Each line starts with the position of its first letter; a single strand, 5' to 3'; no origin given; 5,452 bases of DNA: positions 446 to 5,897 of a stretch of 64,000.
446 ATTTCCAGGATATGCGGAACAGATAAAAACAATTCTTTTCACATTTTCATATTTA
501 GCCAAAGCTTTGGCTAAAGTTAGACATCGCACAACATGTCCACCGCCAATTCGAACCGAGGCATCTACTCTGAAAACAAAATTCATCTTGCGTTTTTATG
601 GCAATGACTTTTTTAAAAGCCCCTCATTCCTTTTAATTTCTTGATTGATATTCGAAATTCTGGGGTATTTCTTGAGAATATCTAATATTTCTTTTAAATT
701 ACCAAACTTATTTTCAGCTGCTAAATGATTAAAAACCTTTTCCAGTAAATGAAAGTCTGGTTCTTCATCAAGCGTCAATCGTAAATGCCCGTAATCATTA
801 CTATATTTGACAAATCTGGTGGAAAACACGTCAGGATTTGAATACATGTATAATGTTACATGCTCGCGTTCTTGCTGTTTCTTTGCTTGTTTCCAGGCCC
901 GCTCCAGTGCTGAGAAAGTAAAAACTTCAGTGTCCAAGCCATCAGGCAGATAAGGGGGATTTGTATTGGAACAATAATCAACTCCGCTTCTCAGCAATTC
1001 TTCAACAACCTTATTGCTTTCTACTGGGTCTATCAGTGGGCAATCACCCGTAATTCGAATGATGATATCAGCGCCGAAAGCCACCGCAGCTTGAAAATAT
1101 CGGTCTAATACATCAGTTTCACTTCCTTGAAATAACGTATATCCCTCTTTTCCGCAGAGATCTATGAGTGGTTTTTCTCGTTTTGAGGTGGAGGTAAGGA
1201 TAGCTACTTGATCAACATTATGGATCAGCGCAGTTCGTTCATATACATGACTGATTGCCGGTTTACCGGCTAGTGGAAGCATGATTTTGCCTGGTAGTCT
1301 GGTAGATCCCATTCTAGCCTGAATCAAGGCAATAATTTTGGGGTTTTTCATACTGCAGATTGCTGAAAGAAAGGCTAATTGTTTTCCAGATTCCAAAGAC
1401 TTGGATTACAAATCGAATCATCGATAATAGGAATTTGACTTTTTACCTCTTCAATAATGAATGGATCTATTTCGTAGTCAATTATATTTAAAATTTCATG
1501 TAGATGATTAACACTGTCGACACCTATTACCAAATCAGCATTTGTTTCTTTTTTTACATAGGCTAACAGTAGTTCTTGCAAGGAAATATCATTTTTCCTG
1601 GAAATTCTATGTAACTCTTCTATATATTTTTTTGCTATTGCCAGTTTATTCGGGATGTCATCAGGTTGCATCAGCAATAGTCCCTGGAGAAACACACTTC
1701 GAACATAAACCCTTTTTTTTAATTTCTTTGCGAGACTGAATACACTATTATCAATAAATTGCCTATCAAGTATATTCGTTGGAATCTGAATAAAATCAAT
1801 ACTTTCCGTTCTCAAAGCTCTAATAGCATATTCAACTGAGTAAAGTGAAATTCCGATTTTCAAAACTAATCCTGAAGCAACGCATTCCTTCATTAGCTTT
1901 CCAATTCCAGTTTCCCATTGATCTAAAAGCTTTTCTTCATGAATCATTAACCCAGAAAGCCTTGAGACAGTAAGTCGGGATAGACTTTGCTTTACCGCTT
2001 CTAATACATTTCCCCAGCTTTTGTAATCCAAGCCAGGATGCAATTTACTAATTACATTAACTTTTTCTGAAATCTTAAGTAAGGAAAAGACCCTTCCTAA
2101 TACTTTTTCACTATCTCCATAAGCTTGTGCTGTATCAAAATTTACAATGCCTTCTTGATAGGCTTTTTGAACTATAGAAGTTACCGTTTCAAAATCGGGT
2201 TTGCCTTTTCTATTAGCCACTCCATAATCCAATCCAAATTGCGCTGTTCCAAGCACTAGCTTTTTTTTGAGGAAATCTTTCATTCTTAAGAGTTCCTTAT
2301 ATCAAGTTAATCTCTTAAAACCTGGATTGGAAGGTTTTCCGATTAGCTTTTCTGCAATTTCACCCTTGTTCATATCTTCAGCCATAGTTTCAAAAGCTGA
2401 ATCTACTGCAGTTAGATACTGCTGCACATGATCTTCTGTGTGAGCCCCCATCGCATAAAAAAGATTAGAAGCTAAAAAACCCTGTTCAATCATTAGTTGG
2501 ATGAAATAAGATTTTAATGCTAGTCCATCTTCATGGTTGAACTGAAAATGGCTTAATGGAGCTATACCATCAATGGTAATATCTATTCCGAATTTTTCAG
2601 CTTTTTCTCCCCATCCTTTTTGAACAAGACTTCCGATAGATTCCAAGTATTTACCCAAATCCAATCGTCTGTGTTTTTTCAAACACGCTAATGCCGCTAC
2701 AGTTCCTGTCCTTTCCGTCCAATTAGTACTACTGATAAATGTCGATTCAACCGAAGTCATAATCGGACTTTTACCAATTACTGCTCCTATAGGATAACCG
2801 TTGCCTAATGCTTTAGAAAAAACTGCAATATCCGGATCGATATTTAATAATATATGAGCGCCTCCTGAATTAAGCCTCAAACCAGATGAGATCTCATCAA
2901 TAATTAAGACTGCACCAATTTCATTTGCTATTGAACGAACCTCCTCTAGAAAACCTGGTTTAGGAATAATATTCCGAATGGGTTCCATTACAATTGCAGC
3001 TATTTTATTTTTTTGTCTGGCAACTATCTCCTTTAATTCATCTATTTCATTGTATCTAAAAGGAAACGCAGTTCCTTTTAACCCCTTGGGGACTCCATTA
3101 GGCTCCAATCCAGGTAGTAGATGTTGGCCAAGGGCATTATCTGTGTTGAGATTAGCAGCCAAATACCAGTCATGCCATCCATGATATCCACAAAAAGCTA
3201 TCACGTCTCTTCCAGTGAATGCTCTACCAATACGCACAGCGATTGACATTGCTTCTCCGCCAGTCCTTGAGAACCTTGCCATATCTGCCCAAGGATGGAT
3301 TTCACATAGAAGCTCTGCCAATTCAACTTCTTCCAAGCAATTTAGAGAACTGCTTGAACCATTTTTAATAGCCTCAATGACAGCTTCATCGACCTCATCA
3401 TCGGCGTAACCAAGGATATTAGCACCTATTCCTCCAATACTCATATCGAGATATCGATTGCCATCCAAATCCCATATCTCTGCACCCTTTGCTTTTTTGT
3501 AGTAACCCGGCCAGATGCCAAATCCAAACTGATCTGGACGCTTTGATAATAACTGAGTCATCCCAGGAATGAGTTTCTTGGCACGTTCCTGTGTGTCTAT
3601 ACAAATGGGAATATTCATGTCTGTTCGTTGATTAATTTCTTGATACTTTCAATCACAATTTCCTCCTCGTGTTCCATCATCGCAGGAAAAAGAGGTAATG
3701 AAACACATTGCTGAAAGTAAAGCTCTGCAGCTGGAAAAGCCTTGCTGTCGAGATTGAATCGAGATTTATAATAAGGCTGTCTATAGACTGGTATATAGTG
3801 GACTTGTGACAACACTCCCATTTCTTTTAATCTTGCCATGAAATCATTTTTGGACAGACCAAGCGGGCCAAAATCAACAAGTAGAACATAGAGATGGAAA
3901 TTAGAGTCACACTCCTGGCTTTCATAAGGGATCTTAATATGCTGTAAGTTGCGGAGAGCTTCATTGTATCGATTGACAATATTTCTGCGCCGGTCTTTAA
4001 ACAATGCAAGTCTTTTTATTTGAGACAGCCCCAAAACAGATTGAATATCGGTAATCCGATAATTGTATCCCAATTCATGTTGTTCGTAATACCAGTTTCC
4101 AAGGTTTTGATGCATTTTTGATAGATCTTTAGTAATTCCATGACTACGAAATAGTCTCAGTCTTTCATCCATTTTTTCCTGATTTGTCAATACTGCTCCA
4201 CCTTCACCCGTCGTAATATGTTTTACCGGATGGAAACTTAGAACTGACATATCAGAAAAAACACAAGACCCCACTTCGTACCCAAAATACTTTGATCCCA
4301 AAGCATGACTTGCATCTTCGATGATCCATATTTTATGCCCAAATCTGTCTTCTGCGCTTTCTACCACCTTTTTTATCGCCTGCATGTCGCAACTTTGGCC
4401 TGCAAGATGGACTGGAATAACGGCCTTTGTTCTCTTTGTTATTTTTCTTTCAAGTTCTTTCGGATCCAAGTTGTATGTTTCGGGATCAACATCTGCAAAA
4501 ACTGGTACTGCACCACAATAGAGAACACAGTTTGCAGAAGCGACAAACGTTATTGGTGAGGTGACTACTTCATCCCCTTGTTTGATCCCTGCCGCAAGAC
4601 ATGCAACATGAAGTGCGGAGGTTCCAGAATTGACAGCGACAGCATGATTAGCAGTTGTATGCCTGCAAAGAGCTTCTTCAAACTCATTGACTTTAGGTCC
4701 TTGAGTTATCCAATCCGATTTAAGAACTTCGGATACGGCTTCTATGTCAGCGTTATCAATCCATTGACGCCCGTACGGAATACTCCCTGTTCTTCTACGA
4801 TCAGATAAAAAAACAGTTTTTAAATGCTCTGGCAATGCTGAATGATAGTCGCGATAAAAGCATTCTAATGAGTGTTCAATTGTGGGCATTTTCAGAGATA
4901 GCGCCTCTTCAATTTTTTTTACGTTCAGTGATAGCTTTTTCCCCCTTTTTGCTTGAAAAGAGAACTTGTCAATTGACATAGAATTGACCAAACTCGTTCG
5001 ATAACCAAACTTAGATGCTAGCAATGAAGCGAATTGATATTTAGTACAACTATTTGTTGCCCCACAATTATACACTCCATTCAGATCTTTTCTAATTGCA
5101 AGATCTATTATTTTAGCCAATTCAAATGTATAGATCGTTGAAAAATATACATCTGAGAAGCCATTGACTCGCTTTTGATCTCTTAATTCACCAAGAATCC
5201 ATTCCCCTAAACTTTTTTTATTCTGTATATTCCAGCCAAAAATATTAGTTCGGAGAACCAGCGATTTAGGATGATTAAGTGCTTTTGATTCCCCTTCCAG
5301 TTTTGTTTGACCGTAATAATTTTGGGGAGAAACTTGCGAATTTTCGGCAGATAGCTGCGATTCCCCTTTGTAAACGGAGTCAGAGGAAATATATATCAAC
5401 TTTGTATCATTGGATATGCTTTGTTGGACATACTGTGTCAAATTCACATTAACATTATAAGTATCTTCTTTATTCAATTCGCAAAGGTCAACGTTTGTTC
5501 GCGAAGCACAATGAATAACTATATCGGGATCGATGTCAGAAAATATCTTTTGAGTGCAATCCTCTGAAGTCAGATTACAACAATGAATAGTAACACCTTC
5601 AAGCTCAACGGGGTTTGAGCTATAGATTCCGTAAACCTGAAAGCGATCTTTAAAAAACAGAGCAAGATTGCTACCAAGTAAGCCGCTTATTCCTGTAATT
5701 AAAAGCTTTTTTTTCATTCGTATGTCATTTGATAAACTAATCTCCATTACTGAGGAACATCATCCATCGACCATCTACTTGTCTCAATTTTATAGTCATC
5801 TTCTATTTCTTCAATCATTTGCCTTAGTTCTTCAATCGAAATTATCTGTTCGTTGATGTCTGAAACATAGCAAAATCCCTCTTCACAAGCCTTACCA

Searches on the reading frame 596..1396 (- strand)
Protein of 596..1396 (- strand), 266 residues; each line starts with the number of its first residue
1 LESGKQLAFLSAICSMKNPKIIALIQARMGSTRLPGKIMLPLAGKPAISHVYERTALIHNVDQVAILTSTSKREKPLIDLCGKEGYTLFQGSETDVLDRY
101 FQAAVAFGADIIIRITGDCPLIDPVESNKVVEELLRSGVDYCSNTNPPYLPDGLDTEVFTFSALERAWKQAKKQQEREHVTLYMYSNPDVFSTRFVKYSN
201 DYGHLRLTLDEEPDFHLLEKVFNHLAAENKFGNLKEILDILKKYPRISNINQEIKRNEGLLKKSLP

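Call 63: search_protein_families(library=pfam, proteins=[window:596-1396:-], max_evalue=0.00001)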
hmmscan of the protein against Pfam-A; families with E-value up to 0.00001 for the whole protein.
window:596-1396:- (266 aa): 1 family
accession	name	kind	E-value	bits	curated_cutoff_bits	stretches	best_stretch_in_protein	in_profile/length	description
PF02348.25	CTP_transf_3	-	7e-31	108.2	22.6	1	22-199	1-171/217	Cytidylyltransferase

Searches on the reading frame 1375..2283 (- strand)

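Call 63: search_protein_families(library=pfam, proteins=[window:1375-2283:-], max_evalue=0.00001)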
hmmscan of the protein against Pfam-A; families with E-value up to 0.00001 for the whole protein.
window:1375-2283:- (302 aa): 1 family
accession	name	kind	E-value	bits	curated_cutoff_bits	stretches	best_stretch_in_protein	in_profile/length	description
PF00248.27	Aldo_ket_red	-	1.7e-33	116.4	24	1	8-280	1-286/291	Aldo/keto reductase family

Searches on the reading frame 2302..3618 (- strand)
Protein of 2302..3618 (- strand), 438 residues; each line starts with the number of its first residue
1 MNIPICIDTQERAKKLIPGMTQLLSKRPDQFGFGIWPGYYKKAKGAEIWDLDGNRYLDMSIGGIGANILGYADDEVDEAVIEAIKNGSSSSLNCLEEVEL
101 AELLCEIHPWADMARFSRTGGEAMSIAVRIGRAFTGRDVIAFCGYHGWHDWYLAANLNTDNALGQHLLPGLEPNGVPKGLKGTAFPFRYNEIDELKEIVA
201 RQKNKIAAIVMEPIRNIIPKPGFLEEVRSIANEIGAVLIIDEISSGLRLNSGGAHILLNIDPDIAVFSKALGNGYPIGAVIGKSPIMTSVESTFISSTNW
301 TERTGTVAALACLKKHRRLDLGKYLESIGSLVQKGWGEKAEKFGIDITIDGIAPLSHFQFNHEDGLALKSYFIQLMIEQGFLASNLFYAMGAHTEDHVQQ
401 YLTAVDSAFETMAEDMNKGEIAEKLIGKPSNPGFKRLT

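Call 63: search_protein_families(library=pfam, proteins=[window:2302-3618:-], max_evalue=0.00001)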
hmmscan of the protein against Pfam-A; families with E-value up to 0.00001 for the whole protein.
window:2302-3618:- (438 aa): 1 family
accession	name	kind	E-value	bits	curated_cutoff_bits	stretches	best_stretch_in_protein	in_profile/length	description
PF00202.27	Aminotran_3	-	1.5e-37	129.7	30.5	1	40-335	13-325/403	Aminotransferase class-III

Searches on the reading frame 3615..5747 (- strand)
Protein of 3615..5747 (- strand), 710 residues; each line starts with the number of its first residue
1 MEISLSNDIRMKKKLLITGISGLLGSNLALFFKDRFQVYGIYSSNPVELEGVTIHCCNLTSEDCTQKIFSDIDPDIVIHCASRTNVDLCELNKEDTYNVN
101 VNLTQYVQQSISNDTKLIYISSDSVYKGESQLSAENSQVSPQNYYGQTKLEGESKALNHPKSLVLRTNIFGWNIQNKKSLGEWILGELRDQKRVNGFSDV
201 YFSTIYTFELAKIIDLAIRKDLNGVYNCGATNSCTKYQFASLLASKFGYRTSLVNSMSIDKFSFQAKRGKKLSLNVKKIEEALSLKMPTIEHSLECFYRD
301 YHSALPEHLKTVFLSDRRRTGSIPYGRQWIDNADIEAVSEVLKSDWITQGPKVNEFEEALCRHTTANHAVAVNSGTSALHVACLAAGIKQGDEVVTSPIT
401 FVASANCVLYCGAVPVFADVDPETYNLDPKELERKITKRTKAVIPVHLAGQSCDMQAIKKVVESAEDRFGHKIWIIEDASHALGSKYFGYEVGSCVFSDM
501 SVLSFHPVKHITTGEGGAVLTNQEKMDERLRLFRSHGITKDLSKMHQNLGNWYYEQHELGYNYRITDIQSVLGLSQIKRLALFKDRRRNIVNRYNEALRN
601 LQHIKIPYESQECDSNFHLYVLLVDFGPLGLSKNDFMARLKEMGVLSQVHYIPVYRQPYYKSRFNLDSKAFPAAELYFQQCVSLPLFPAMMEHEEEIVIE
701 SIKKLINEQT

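Call 63: search_protein_families(library=pfam, proteins=[window:3615-5747:-], max_evalue=0.00001)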
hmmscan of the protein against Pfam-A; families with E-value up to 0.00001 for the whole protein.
window:3615-5747:- (710 aa): 7 families
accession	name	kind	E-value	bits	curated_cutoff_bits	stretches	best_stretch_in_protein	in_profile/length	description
PF01041.23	DegT_DnrJ_EryC1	-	7.3e-119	397.6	19.8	1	330-702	3-359/360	DegT/DnrJ/EryC1/StrS aminotransferase family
PF04321.23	RmlD_sub_bind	-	7.5e-41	140.5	27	1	14-301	2-285/287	RmlD substrate binding domain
PF01370.27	Epimerase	-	1.8e-22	80.4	20.9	1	16-160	2-157/240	NAD dependent epimerase/dehydratase family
PF16363.11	GDP_Man_Dehyd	-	9.6e-12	45.4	27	1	16-159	1-167/332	GDP-mannose 4,6 dehydratase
PF00155.27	Aminotran_1_2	-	3.3e-08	33.5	19.7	1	353-466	44-176/361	Aminotransferase class I and II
PF01053.26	Cys_Met_Meta_PP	-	1.1e-06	27.9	27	1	349-468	50-166/381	Cys/Met metabolism PLP-dependent enzyme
PF02719.21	Polysacc_synt_2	-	9.1e-06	25.5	20.2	0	30-125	28-131/293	Polysaccharide biosynthesis protein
